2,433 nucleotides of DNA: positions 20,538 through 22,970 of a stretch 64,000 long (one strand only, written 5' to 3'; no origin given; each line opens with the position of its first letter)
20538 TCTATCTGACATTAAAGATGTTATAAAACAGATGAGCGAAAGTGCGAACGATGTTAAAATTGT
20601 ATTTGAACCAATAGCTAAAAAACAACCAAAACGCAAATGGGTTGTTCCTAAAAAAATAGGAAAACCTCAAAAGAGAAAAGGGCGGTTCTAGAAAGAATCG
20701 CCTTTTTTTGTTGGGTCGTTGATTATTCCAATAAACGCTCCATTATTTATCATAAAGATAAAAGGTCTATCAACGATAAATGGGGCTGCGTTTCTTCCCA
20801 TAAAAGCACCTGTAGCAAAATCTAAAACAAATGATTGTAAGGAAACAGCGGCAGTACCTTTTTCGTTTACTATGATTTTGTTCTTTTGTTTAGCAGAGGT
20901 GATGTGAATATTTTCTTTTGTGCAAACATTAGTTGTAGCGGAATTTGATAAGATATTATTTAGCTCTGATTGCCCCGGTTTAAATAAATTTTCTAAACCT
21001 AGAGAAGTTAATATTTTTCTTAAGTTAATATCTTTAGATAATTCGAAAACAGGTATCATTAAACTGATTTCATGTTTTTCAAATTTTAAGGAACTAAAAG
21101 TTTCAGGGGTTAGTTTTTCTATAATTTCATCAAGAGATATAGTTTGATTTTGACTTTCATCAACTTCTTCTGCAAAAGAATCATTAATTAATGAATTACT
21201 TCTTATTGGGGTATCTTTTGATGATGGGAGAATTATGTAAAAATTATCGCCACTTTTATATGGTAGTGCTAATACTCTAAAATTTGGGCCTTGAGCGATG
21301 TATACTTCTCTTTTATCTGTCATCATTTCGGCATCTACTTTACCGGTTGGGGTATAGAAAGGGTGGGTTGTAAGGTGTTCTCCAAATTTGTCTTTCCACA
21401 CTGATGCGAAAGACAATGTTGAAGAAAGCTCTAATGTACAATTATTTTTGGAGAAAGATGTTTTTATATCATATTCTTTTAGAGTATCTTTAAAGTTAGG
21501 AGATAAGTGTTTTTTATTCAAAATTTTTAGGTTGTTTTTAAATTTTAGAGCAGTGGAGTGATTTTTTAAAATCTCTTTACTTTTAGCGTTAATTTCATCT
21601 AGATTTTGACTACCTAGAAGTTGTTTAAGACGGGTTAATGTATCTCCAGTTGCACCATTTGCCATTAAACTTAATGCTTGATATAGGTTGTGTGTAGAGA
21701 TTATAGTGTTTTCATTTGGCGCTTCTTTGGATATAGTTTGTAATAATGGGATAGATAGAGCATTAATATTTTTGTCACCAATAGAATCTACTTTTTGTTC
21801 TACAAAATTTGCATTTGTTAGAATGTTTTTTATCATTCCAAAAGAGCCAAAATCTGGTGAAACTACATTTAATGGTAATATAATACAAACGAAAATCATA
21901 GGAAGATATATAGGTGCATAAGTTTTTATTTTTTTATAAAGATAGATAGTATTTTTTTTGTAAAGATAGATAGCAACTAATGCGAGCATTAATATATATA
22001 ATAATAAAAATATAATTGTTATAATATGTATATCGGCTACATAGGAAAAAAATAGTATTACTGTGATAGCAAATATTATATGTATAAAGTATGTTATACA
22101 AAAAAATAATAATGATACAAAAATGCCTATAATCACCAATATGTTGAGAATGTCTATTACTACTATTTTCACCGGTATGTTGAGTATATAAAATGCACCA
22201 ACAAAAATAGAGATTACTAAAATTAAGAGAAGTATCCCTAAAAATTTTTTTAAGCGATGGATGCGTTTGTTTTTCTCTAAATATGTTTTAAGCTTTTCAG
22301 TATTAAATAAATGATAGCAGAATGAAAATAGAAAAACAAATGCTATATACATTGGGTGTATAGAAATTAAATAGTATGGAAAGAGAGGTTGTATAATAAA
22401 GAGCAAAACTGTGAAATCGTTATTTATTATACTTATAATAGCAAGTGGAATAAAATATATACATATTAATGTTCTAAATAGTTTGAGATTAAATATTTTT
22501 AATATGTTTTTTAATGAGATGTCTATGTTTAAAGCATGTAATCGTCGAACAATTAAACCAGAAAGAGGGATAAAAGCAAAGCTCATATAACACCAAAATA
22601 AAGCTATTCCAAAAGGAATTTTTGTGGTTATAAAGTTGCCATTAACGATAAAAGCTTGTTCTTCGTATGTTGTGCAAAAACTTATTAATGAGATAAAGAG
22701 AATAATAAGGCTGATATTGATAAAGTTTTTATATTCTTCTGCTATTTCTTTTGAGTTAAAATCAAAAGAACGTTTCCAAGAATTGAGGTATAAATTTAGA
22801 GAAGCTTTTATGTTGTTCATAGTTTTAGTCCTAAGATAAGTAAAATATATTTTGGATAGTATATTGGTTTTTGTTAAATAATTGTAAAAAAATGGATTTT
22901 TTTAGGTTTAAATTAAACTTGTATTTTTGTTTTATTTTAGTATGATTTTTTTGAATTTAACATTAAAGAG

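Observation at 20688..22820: Serpin fused to a DUF805-like polytopic membrane domain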

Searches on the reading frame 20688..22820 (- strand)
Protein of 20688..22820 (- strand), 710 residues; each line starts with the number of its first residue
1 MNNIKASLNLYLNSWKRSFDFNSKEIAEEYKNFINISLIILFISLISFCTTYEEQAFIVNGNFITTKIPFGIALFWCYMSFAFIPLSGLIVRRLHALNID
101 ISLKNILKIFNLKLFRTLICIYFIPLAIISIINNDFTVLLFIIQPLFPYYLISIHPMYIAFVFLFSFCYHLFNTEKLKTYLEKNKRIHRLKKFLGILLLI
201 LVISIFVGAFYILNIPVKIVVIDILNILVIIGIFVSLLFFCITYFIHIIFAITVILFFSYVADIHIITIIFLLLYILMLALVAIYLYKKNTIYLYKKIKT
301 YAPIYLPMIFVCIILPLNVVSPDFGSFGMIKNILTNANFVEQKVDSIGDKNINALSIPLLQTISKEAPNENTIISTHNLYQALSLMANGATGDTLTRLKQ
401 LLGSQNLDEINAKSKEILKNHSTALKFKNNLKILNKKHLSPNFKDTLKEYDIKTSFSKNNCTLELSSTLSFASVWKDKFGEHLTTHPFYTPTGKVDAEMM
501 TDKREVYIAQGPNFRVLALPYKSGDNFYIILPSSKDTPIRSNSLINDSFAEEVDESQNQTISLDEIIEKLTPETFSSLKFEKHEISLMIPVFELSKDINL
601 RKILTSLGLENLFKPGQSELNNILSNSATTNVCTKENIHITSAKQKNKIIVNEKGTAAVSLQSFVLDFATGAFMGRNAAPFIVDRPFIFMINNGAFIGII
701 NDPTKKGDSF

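Call 3: search_protein_families(library=pfam, proteins=[window:20688-22820:-], max_evalue=1)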
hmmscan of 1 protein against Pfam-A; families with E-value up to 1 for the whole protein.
window:20688-22820:- (710 aa): 2 families
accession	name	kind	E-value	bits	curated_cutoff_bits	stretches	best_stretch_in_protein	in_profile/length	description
PF00079.25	Serpin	-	1.7e-40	139.8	27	2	459-693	150-355/370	Serpin (serine protease inhibitor)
PF18543.7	ID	-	0.12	13.1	31.4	1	422-451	20-49/53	Intracellular delivery domain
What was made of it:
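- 20691..21785 (-): Residues 346-710: serpin domain. PF00079 E=1.7e-40 (call 3).
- On Serpin superfamily (PF00079): E=1.7e-40, 139.8 bits against a cut-off of 27 (call 3).
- Checked: Pfam Serpin PF00079 scores E=1.7e-40, 139.8 bits against a cut-off of 27 (call 3).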

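Call 4: search_protein_families(library=ncbifam, proteins=[window:20688-22820:-], max_evalue=1)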
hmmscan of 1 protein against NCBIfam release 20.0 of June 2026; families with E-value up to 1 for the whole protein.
window:20688-22820:- (710 aa): 0 families

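Call 5: search_solved_structures(query=window:20688-22820:-, max_evalue=0.001, show_alignments=2)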
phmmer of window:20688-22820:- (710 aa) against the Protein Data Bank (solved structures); distinct sequences matched with E-value up to 0.001: 86 (the best 60 are shown).
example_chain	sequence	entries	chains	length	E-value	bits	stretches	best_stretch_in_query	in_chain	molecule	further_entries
5cdx_A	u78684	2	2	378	7.2e-15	57.8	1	564-694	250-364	Conserpin | Conserpin in the latent state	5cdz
5ce0_A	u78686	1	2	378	2.7e-14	55.9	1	564-694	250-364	Native conserpin with Z-variant (E342K)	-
6ee5_A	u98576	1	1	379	3.7e-14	55.4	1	564-694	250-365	Conserpin-AATRCL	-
3le2_A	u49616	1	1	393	2.2e-13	52.9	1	463-694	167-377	Serpin-ZX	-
1oyh_I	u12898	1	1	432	5.6e-11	44.9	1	562-693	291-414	Antithrombin-III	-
4ga7_A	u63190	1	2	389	2.4e-10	42.8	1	459-695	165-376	Leukocyte elastase inhibitor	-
2b4x_I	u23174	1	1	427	2.7e-10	42.7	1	452-693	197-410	Antithrombin-III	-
3kcg_I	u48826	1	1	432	2.8e-10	42.6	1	562-693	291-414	Antithrombin-III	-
1ant_L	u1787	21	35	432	2.8e-10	42.6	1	562-693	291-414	ANTITHROMBIN | ANTITHROMBIN III | PROTEIN (ANTITHROMBIN-III)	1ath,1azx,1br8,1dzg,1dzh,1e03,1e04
2b4x_L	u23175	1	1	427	3e-10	42.5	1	562-693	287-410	Antithrombin-III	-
4eb1_I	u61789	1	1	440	3.1e-10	42.5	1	562-693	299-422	Antithrombin-III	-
2hij_I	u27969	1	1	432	3.1e-10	42.5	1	562-693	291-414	Antithrombin-III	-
1dzg_I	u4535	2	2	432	4.4e-10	42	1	562-693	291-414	ANTITHROMBIN-III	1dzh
2gd4_I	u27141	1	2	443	5.3e-10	41.7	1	562-693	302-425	Antithrombin-III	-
1t1f_A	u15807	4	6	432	5.8e-10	41.5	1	562-693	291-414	Antithrombin-III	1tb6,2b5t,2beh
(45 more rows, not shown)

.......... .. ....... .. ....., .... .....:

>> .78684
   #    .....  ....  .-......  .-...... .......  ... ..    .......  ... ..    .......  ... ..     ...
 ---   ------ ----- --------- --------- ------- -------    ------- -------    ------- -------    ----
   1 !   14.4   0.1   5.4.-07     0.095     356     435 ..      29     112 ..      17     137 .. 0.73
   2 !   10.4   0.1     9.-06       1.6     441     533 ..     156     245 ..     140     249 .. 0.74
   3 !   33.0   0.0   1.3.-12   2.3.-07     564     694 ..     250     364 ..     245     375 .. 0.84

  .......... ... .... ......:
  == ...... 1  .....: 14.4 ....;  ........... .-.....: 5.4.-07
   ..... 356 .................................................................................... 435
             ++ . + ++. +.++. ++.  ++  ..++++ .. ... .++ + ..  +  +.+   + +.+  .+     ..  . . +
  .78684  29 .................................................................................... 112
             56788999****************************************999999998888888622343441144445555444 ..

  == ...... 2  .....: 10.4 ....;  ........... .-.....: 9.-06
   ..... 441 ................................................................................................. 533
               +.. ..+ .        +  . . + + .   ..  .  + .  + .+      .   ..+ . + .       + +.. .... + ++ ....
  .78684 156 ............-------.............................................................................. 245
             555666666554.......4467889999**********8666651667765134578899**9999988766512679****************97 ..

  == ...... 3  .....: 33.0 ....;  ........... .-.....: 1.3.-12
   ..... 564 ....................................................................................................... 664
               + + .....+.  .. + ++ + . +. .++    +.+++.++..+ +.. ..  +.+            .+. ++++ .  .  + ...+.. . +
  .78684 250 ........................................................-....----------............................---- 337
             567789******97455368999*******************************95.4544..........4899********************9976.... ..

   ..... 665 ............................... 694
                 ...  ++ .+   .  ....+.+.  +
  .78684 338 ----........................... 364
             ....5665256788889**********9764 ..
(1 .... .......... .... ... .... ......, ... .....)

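Call 7: find_homologous_proteins(query=window:20688-22820:-, max_evalue=0.001)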
Query window:20688-22820:- (710 aa): 15 proteins with E <= 0.001 among 8000 candidates.
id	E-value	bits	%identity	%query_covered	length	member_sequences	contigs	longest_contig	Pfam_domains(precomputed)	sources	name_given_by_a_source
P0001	0.0e+0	1540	100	100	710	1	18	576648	PF00079.26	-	-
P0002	0.0e+0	1317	87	100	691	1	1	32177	PF00079.26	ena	-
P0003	0.0e+0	1316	87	100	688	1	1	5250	PF00079.26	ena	-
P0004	0.0e+0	1237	83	100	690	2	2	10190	PF00079.26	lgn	-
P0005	6.4e-237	806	93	57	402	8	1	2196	PF00079.26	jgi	jgi:serine protease inhibitor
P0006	1.0e-206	707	52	100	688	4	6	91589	PF00079.26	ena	-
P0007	1.3e-206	706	53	99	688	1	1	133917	PF00079.26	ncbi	-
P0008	7.1e-204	697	52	100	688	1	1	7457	PF00079.26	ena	-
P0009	3.4e-203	695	52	99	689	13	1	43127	PF00079.26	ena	-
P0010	3.5e-201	688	52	100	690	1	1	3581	PF00079.26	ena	-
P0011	1.3e-193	663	52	100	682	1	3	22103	PF00079.26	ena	-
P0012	7.9e-190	651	51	100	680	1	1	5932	PF00079.26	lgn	-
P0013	2.7e-170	586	45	99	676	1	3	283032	PF00079.26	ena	-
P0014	1.8e-169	584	45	99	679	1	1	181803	PF00079.26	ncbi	-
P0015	1.2e-7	49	23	50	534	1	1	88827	PF00079.26,PF13205.13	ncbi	-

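Call 9: find_related_loci(query=window:20688-22820:-, collection=genome_contigs, flank=8000)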
Query window:20688-22820:- (710 aa) in genome_contigs; peptide patterns used: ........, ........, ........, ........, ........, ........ (x = any residue, [..] = any of these).
214 stretches matched a pattern; 12 encode a relative of the query (tblastn E <= 1e-3); 11 distinct loci.
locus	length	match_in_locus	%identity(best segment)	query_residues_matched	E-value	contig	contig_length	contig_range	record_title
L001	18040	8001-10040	52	4-709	0e+0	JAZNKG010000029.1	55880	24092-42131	MAG: Alphaproteobacteria bacterium isolate T1900044677_TS20190143.MAGScoT_cleanbin_000004 SGB_1643_k141_4135054, whole g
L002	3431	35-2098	52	1-710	0e+0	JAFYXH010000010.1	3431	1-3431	MAG: Alphaproteobacteria bacterium isolate RGIG7506 Water_buffalos_Colon.Co__c1323711, whole genome shotgun sequence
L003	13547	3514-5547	45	1-706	4e-177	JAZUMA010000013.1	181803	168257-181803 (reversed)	MAG: Alphaproteobacteria bacterium isolate T1900044899_TS20190365.MAGScoT_cleanbin_000002 SGB_3291_k141_1661336, whole g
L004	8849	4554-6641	39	1-706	1e-138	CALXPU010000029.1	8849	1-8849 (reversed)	MAG: uncultured Alphaproteobacteria bacterium isolate BRZ_KG__bin92 genome assembly, contig: BRZ_KG__NODE_11411_length_8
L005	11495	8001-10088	38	1-706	3e-132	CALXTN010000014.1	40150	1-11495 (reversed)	MAG: uncultured Alphaproteobacteria bacterium isolate BRZ_QQ__bin90 genome assembly, contig: BRZ_QQ__NODE_1036_length_40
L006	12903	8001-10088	38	1-706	2e-131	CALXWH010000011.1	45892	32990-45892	MAG: uncultured Alphaproteobacteria bacterium isolate BRZ_CV__bin18 genome assembly, contig: BRZ_CV__NODE_1161_length_45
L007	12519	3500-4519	25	366-699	3e-20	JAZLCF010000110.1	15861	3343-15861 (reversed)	MAG: Alphaproteobacteria bacterium isolate T1900045051_TC20190044.MAGScoT_cleanbin_000038 SGB_4529_k141_3762696, whole g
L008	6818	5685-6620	25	363-698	3e-16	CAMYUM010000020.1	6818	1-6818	MAG TPA_asm: uncultured Azospirillum sp. isolate SRR10912534_bin.4_metaWRAP_v1.3_MAG genome assembly, contig: ERZ1421001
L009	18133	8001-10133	24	366-698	9e-16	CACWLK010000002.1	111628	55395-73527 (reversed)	MAG: uncultured Rhodospirillales bacterium isolate RUG10691 genome assembly, contig: RUG10691_asm_2, whole genome shotgu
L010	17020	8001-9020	24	349-700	5e-11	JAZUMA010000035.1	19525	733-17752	MAG: Alphaproteobacteria bacterium isolate T1900044899_TS20190365.MAGScoT_cleanbin_000002 SGB_3291_k141_3028205, whole g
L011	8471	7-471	27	515-699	1e-9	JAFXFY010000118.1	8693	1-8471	MAG: Alphaproteobacteria bacterium isolate RGIG6380 Sheep_Rectum-5__c450647, whole genome shotgun sequence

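Call 30: predict_structure(alignment_id=A1)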
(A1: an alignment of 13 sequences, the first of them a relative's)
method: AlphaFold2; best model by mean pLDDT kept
length: 710 residues; sequences in the alignment: 13
mean_pLDDT: 45.1   pTM: 0.30
mean pLDDT of the five models: 45.1, 43.5, 41.6, 39.9, 39.3
residues with pLDDT >= 90: 0; 70-90: 46; 50-70: 195; < 50: 469
segments of 3 or more residues with pLDDT < 50: 51-69, 113-115, 145-157, 184-219, 258-274, 286-298, 313-391, 413-480, 486-496, 512-517, 519-581, 583-710
pLDDT, mean of each block of 10 residues (from residue 1): 79 77 74 79 63 38 40 60 69 69 58 50 54 58 48 48 61 66 49 43 40 41 57 55 58 54 44 49 51 48 55 44 37 30 33 46 38 40 44 51 51 44 28 34 37 31 29 38 49 43 51 48 41 37 30 33 43 47 46 36 39 35 32 30 25 25 25 27 23 25 27
secondary structure, 60 per line:
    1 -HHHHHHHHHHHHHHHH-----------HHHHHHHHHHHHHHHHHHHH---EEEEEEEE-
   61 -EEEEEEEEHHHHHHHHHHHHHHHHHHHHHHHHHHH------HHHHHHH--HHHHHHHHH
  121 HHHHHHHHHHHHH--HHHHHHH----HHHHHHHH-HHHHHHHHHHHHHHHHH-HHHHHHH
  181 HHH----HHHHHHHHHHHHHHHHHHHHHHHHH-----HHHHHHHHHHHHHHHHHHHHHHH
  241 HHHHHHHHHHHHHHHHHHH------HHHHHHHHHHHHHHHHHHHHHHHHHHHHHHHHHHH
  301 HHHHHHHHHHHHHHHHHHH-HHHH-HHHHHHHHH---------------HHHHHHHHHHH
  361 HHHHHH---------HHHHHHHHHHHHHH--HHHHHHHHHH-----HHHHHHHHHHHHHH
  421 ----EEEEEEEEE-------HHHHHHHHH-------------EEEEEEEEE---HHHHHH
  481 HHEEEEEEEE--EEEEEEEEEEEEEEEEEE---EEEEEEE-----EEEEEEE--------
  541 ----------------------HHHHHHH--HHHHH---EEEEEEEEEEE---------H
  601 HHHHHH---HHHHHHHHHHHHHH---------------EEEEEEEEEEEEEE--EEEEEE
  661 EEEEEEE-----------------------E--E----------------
elements in order (helices of 4 or more, strands of 3 or more residues): H2-17 H29-48 E52-59 E62-69 H70-96 H103-109 H112-133 H136-142 H147-154 H156-172 H174-183 H188-212 H218-259 H266-319 H321-324 H326-334 H350-366 H376-389 H392-401 H407-420 E425-433 H441-449 E463-471 H475-482 E483-490 E493-510 E514-520 E526-532 H563-569 H572-576 E580-590 H600-606 H610-623 E639-652 E655-667
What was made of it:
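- The full-length AF2 model was poor, with pLDDT 45 (call 30).
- Tried and rejected: Full-length AF2 model (13-sequence MSA). pLDDT was 45, so it was unusable for topology or domain packing (call 30).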

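Call 42: find_encoding_contigs(protein=window:20688-22820:-, flank=3000, max_places=8)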
Protein window:20688-22820:- (710 aa): 23 contigs read that carry it; 2 places shown.
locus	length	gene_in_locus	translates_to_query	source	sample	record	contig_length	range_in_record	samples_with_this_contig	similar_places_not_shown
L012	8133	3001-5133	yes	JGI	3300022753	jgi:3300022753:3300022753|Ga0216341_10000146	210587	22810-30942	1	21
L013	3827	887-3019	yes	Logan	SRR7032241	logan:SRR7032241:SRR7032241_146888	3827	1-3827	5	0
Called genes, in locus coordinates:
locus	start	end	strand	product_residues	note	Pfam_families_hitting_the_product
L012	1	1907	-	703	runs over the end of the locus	PF05170:AsmA, PF05359:DUF748, PF05170:AsmA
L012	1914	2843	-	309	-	PF00849:PseudoU_synth_2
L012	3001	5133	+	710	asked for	PF00079:Serpin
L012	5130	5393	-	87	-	-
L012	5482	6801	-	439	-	PF05496:RuvB_N, PF00004:AAA, PF07728:AAA_5 (weak), PF13173:AAA_14 (faint), PF13238:AAA_18 (weak), PF16193:AAA_assoc_2, PF12002:MgsA_C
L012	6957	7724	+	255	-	PF00270:DEAD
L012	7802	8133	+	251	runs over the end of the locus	PF20772:TACO1_YebC_N, PF01709:Transcrip_reg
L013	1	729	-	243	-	?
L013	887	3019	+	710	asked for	PF00079:Serpin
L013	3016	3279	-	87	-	-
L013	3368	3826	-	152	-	?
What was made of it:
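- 20688..22820 (-): Whole gene: 710-aa DUF805-like, multi-TM, serpin fusion protein (stop codon 20688-20690). The identical protein is called on 23 contigs (call 42).
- Checked: The identical protein is called on 23 contigs from many samples (call 42).
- The identical 710-aa product is called on 23 independently assembled contigs (call 42).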

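Call 46: search_protein_families(library=pfam, proteins=[L003:2837-3454:+, L003:5554-6486:-, L003:1849-2772:+, L006:6825-7901:-, L006:10165-11001:-, L006:5287-6210:-, L001:10046-10372:-], max_evalue=0.001)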
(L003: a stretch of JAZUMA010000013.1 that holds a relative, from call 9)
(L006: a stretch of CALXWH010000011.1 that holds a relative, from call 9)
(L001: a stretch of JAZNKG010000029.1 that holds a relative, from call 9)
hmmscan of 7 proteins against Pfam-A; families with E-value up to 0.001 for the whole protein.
L003:2837-3454:+ (205 aa): 0 families

L003:5554-6486:- (310 aa): 1 family
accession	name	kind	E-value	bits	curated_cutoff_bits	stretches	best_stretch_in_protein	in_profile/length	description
PF02511.20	Thy1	-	9.3e-37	127.1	24.8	2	163-298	61-191/191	Thymidylate synthase complementing protein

L003:1849-2772:+ (307 aa): 1 family
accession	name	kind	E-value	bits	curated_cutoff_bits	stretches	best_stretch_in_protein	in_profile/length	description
PF01430.24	HSP33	-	9.7e-68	229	21.4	1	7-298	1-273/273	Hsp33 protein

L006:6825-7901:- (358 aa): 7 families
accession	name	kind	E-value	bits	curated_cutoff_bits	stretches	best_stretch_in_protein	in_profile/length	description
PF01370.27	Epimerase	-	8.7e-40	137.1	20.9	1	18-237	2-240/240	NAD dependent epimerase/dehydratase family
PF16363.11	GDP_Man_Dehyd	-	5.3e-27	95.6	27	1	18-319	1-329/332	GDP-mannose 4,6 dehydratase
PF04321.23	RmlD_sub_bind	-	9.7e-20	71.2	27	1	18-256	4-232/287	RmlD substrate binding domain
PF01073.25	3Beta_HSD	-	3.5e-18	66.1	22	1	18-226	1-229/280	3-beta hydroxysteroid dehydrogenase/isomerase family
PF07993.18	NAD_binding_4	-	2.2e-16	60.2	20.1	1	53-185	60-214/258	Male sterility protein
PF02719.21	Polysacc_synt_2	-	4.4e-12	46.2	20.2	1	53-163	49-151/293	Polysaccharide biosynthesis protein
PF08659.16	KR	-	0.0004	20.8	22.6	0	16-42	2-28/180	KR domain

L006:10165-11001:- (278 aa): 1 family
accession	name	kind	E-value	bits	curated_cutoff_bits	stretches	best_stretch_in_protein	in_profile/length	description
PF13505.12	OMP_b-brl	-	4.5e-15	56.7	28.7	1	80-278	16-175/175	Outer membrane protein beta-barrel domain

L006:5287-6210:- (307 aa): 1 family
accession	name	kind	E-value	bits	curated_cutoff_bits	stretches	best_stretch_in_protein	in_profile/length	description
PF01430.24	HSP33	-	1.6e-68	231.6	21.4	1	7-298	1-273/273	Hsp33 protein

L001:10046-10372:- (108 aa): 0 families

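Call 67: find_encoding_contigs(protein=P0002, flank=3000, max_places=2)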
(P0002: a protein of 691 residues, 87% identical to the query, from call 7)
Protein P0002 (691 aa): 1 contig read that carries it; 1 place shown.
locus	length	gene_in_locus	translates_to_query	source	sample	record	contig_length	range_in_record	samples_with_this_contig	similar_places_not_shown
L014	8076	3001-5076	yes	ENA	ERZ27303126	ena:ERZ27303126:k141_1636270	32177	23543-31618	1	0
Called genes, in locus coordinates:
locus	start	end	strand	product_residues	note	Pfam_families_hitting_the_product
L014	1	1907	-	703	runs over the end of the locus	PF05170:AsmA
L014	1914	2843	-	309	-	PF00849:PseudoU_synth_2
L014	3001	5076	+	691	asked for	PF00079:Serpin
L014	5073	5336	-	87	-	-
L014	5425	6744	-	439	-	PF05496:RuvB_N, PF00004:AAA, PF07728:AAA_5 (weak), PF13173:AAA_14 (faint), PF13238:AAA_18 (weak), PF16193:AAA_assoc_2, PF12002:MgsA_C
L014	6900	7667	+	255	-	PF00270:DEAD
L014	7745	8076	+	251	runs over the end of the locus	PF20772:TACO1_YebC_N, PF01709:Transcrip_reg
